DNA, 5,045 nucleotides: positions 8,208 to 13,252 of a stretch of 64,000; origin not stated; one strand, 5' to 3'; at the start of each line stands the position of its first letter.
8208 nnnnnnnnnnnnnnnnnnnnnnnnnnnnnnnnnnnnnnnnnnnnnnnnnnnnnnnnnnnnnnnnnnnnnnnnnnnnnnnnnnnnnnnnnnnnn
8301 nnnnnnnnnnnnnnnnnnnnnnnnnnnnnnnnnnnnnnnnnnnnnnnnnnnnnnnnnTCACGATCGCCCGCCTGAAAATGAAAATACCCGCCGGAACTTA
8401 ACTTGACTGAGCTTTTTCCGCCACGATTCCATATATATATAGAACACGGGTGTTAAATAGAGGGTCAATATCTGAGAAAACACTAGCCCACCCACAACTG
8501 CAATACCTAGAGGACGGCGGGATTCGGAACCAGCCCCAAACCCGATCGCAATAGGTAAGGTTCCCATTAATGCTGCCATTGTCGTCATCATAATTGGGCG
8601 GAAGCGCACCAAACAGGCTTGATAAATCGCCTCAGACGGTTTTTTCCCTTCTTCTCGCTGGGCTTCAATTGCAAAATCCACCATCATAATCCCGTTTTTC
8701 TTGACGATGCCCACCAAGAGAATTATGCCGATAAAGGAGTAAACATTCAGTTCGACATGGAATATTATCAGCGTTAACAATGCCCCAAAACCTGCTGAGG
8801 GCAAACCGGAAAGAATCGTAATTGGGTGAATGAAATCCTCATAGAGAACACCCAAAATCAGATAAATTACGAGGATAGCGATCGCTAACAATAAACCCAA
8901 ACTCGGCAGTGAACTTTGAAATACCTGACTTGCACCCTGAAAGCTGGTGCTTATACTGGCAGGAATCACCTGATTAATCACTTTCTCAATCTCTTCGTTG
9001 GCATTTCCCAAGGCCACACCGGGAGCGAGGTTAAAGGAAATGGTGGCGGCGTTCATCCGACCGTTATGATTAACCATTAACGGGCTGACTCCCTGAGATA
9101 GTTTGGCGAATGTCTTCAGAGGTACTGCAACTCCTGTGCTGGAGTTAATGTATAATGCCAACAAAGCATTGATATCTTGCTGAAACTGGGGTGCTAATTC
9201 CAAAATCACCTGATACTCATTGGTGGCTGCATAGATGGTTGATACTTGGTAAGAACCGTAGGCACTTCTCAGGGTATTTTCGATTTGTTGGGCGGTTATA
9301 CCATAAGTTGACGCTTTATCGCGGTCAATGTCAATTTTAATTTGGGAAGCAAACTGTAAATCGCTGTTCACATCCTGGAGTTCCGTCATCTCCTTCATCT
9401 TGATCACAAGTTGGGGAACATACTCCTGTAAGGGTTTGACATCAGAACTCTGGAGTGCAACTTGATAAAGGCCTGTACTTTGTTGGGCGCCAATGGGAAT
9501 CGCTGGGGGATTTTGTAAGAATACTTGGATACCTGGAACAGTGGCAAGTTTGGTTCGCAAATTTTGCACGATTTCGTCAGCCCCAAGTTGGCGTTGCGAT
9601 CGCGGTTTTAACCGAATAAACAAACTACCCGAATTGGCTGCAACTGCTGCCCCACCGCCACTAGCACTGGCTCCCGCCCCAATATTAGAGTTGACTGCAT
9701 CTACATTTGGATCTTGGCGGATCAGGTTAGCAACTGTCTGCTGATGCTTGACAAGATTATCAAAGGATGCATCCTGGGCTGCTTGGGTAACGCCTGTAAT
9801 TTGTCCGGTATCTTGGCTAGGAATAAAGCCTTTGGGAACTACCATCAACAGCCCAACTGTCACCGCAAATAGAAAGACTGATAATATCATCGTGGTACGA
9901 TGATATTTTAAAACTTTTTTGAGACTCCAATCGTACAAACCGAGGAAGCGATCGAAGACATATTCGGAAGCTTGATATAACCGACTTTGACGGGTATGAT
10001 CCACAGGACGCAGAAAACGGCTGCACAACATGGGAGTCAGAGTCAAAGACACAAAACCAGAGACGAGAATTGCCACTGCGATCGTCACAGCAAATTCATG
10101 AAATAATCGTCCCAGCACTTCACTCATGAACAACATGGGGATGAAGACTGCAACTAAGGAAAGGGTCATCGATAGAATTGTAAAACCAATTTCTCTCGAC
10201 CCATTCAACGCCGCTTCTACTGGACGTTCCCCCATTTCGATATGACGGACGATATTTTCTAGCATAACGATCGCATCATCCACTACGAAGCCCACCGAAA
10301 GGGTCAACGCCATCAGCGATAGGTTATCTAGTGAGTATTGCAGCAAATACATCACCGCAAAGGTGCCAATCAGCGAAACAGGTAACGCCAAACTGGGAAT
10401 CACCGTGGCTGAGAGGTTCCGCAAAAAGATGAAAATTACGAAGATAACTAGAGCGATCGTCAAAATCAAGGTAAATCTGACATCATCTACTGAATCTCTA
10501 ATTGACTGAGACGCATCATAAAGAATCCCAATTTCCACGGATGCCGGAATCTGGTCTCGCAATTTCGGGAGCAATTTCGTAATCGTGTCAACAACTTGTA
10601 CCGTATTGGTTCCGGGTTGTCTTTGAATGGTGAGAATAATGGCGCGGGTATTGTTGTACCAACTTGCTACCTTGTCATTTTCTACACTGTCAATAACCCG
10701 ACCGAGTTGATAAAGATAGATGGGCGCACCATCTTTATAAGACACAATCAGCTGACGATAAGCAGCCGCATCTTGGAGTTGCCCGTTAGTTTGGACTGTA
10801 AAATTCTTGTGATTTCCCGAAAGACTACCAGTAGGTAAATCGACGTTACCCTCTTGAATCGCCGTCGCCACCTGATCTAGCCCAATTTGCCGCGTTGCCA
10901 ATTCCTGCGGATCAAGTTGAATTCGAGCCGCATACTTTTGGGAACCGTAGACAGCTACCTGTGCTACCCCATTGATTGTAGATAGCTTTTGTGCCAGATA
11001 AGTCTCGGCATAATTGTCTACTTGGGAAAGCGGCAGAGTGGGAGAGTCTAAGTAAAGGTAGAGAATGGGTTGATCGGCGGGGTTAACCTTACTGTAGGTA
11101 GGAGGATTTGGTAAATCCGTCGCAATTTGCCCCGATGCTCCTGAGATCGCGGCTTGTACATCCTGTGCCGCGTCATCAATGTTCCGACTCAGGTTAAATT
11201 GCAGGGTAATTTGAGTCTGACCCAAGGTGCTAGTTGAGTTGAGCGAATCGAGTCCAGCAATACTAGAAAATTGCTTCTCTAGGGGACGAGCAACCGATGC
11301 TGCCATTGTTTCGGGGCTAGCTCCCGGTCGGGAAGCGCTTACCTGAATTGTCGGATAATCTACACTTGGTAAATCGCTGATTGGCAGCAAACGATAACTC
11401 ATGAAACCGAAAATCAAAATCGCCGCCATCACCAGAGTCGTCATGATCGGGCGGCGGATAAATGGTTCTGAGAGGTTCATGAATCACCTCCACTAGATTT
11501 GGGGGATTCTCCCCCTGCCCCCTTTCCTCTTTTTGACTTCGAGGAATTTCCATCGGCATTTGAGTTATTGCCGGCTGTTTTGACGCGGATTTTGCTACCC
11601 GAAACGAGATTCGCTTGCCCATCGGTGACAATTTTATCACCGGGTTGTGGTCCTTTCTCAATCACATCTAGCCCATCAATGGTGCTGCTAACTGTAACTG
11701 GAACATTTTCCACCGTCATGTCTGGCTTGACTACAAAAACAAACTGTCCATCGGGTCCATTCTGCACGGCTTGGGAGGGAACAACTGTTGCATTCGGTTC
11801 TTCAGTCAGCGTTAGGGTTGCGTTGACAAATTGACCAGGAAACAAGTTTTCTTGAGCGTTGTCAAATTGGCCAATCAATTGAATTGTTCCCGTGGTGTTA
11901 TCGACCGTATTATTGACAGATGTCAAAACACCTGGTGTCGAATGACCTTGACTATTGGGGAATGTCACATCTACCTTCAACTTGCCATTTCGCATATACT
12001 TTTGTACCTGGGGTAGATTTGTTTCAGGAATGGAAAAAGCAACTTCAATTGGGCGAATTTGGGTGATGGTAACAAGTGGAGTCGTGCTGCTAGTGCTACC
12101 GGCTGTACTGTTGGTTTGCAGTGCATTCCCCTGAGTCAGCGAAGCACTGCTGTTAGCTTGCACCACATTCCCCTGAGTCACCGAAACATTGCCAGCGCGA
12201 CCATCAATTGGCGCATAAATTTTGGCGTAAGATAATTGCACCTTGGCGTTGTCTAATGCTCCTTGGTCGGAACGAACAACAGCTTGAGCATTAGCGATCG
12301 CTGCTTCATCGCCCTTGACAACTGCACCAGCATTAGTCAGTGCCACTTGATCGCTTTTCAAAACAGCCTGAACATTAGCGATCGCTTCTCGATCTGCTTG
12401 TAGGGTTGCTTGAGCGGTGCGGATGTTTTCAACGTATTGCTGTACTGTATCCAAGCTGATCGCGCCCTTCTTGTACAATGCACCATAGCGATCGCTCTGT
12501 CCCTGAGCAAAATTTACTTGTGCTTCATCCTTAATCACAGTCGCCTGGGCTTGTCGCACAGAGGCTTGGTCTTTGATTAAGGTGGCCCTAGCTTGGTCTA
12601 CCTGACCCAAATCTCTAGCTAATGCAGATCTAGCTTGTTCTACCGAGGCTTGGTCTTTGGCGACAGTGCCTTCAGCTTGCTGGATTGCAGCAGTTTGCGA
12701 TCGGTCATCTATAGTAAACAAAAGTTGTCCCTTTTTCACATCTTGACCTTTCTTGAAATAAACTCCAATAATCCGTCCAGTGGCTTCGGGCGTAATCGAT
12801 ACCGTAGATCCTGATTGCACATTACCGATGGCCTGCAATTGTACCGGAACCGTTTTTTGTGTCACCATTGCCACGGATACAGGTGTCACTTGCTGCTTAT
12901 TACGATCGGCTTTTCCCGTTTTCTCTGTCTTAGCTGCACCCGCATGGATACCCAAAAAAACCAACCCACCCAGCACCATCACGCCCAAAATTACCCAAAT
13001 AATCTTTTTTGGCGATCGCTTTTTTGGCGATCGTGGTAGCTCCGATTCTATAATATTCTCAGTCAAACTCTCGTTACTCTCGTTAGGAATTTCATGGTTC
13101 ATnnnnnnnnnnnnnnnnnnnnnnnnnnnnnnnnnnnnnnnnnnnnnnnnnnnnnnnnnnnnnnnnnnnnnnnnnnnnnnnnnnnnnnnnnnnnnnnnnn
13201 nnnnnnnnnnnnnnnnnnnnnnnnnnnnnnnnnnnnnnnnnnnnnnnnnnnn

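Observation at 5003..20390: Candidate envelope-stress system: two-component pair, Spy/CpxP-like lipoprotein, S41 protease, unknown membrane protein, group 2 sigma factor and MdtABC-type pump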

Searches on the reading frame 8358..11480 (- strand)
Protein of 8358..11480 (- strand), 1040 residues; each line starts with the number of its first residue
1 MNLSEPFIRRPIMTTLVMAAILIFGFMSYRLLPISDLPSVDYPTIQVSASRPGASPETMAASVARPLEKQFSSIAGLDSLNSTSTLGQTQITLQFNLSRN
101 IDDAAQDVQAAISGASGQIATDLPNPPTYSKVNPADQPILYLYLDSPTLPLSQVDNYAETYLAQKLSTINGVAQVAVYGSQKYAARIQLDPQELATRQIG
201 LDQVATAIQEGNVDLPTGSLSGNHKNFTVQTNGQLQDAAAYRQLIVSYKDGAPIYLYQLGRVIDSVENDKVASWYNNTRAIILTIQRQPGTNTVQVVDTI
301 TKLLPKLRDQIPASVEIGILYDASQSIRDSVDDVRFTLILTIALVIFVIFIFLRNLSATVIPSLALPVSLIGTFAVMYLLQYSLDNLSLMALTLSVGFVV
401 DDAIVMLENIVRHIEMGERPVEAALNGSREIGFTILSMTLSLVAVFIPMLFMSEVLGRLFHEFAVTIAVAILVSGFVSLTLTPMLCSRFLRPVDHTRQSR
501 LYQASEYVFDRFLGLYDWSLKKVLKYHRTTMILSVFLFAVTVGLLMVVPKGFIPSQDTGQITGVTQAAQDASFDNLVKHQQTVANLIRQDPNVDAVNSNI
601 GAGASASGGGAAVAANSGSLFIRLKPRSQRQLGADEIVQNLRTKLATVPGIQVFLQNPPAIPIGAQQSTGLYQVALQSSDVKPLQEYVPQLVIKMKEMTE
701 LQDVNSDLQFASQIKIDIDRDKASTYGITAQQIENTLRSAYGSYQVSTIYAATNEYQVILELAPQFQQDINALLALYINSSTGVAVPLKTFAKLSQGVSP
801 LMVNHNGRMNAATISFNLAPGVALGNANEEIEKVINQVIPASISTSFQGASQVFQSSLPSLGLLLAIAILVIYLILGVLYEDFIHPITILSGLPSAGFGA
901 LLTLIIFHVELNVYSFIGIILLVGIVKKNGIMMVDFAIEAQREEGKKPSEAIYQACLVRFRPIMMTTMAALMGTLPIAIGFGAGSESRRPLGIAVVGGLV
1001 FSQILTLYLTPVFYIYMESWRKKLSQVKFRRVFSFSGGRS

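Call 3: search_protein_families(library=pfam, proteins=[window:8358-11480:-], max_evalue=0.01)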
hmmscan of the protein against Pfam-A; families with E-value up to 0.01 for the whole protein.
window:8358-11480:- (1040 aa): 3 families
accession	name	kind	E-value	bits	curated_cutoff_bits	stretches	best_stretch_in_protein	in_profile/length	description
PF00873.25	ACR_tran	-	0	1043.3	28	1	5-1017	3-1020/1021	AcrB/AcrD/AcrF family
PF03176.21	MMPL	-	4.4e-14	52.6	20.5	1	236-488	45-301/333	MMPL family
PF02355.23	SecD_SecF_C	-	1.1e-05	25.3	20.5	1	338-481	38-182/189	Protein export membrane protein SecD/SecF, C-terminal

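Call 4: search_protein_families(library=ncbifam, proteins=[window:8358-11480:-], max_evalue=0.001)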
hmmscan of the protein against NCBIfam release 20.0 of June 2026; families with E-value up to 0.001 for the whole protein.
window:8358-11480:- (1040 aa): 22 families
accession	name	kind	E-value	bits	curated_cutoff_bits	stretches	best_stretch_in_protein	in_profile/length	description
NF033617.1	RND_permease_2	subfamily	0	1220.7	1250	1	4-1018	1-1008/1009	multidrug efflux RND transporter permease subunit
NF007798.0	PRK10503.1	equivalog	0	1148.2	1584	1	5-1022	14-1027/1040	MdtB/MuxB family multidrug efflux RND transporter permease subunit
NF007905.0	PRK10614.1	equivalog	0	1114.5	1774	1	6-1028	6-1019/1025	multidrug efflux RND transporter permease subunit MdtC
NF000282.2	RND_permease_1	subfamily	8.3e-213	709.3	1250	1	6-1018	3-1028/1029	multidrug efflux RND transporter permease subunit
TIGR00915.1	2A0602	subfamily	7.4e-191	636.6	940.35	1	4-1021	2-1032/1050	efflux RND transporter permease subunit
NF007133.0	PRK09579.1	equivalog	3.4e-167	557.9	1763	1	1-1018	1-1003/1017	multidrug efflux RND transporter permease subunit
NF007842.1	PRK10555.1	equivalog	3.6e-146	488.6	1854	1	6-1017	4-1026/1036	multidrug efflux RND transporter permease AcrD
NF007131.0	PRK09577.1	equivalog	2.6e-141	472.4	1768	1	7-1017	5-1022/1045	multidrug efflux RND transporter permease subunit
NF000037.1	RND_perm_OqxB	exception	1.4e-131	440.2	2200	1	1-1018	1-1035/1050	multidrug efflux RND transporter permease subunit OqxB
TIGR00914.1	2A0601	subfamily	1.3e-116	390.7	701.45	1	13-1025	18-1043/1051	CusA/CzcA family heavy metal efflux RND transporter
NF011706.2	PRK15127.1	equivalog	2.4e-116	389.9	2150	1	6-1018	4-1030/1049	multidrug efflux RND transporter permease subunit AcrB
TIGR00921.1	2A067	subfamily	8.7e-11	40.6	351.9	2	318-487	181-344/733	hydrophobe/amphiphile efflux-3 (HAE3) family transporter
NF009583.0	PRK13024.1-3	subfamily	1e-08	33.7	721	1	329-547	276-483/755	protein translocase subunit SecDF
TIGR01129.1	secD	equivalog_domain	1.9e-07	30.6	244.4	1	341-485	255-396/397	protein translocase subunit SecD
TIGR00916.1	2A0604s01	subfamily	1.3e-06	28.2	148.6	1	340-479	94-231/231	SecD/SecF family protein translocase subunit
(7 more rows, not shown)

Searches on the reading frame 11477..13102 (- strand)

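Call 3: search_protein_families(library=pfam, proteins=[window:11477-13102:-], max_evalue=0.01)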
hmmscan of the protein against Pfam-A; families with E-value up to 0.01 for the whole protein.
window:11477-13102:- (541 aa): 3 families
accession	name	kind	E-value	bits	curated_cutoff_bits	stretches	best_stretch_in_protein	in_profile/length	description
PF16576.10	HlyD_D23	-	6.8e-12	45.6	30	2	311-426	103-214/214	Barrel-sandwich domain of CusB or HlyD membrane-fusion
PF13437.12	HlyD_3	-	1.1e-08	36.2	22.2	1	334-423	17-106/106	HlyD family secretion protein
PF13533.13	Biotin_lipoyl_2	-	2.7e-05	24.3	29.8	1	104-132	4-32/32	Biotin-lipoyl like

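Call 4: search_protein_families(library=ncbifam, proteins=[window:11477-13102:-], max_evalue=0.001)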
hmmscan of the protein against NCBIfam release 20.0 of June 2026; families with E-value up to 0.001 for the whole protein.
window:11477-13102:- (541 aa): 20 families
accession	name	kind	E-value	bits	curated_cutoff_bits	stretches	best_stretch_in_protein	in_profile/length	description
NF008589.1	PRK11556.1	equivalog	2.8e-70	237.2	391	3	336-509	215-389/392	MdtA/MuxA family multidrug efflux RND transporter periplasmic adaptor subunit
TIGR01730.1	RND_mfp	subfamily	7.4e-68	228.9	94.9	4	338-507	157-321/322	efflux RND transporter periplasmic adaptor subunit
NF007132.1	PRK09578.1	equivalog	4.6e-41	140.9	512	3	327-520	187-388/396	MexX/AxyX family multidrug efflux RND transporter periplasmic adaptor subunit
NF000272.2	OqxA_adapt_sub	exception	1.1e-38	133.3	835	2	267-514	150-386/391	multidrug efflux RND transporter periplasmic adaptor subunit OqxA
NF033138.2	RND-peri-MexC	equivalog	4.7e-36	124.7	625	2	266-509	145-373/375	MexC family multidrug efflux RND transporter periplasmic adaptor subunit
NF045904.1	RND-peri-MexE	equivalog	2.2e-35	122.3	714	2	207-509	82-370/390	multidrug efflux RND transporter periplasmic adaptor subunit MexE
NF011604.1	PRK15030.1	equivalog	2.7e-28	99.1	765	2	267-520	145-391/397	multidrug efflux RND transporter periplasmic adaptor subunit AcrA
NF033834.1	RND_adapt_MexA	exception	8e-27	94.3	750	2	209-517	78-370/373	multidrug efflux RND transporter periplasmic adaptor subunit MexA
TIGR00999.1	8a0102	subfamily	9.6e-23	80.6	319.3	1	329-496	105-267/271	CzcB/NccB family metal efflux transporter periplasmic adaptor subunit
NF007362.0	PRK09859.1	equivalog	1.4e-20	73.7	738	2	229-517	110-380/385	multidrug transporter subunit MdtE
TIGR00998.1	8a0101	subfamily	7e-19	67.9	390.8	1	97-319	39-231/334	EmrA/EmrK family multidrug efflux transporter periplasmic adaptor subunit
TIGR02971.1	heterocyst_DevB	subfamily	6.8e-17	61.9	129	1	102-323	15-235/327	ABC exporter membrane fusion protein, DevB family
NF007785.0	PRK10476.1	equivalog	4.1e-14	52.2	376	1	97-319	45-235/347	multidrug transporter subunit MdtN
NF008606.0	PRK11578.1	equivalog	3.7e-11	42.8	342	2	225-320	120-211/371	macrolide transporter subunit MacA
NF002939.0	PRK03598.1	equivalog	4e-10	39.4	393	1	86-316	31-228/332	secretion protein HlyD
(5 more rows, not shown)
